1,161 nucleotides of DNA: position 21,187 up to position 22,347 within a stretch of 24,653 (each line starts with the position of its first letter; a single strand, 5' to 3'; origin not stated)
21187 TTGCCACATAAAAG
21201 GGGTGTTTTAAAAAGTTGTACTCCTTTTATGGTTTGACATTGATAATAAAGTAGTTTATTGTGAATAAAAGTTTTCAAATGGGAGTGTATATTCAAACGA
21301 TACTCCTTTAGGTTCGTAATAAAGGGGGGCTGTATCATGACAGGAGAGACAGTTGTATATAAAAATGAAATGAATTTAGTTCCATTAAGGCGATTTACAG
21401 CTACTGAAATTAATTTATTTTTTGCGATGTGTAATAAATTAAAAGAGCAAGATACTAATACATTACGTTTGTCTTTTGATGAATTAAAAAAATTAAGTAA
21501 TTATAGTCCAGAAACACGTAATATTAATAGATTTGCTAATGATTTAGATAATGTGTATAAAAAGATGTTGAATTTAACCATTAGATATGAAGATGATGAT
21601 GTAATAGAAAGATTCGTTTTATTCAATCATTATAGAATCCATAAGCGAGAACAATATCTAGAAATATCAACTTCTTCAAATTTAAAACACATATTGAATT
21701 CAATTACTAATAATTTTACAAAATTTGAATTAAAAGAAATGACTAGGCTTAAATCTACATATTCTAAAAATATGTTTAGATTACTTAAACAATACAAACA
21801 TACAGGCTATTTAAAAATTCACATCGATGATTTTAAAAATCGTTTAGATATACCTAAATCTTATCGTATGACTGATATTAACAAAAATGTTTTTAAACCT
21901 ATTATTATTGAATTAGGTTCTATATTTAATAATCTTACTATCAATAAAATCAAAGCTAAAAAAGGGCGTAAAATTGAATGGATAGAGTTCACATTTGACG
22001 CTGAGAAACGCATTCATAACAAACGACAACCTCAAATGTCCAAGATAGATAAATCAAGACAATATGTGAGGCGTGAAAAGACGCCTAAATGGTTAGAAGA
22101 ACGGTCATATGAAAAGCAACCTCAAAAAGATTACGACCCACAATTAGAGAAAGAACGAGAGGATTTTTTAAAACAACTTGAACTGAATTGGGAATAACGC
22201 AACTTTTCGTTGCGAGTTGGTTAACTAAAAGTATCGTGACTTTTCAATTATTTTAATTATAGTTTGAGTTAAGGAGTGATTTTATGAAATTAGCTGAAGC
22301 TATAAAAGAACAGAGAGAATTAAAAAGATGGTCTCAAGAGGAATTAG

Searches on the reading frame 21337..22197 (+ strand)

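Call 90: search_protein_families(library=ncbifam, proteins=[window:21337-22197:+], max_evalue=0.00001)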
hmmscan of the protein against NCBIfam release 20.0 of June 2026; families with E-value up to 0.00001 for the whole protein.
window:21337-22197:+ (286 aa): 3 families
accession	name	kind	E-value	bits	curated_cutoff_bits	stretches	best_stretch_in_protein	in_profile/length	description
NF038290.1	repM_Acin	exception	2.5e-14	53.3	250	1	102-233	103-239/304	replication initiation protein RepM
NF010305.0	PRK13742.1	equivalog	4.4e-12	45.8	342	1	113-221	132-243/251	replication initiation protein RepE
NF053829.1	HelldRmdprotDnaB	equivalog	1.5e-07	30.7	570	1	176-286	348-458/460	replicative helicase loading/DNA remodeling protein DnaB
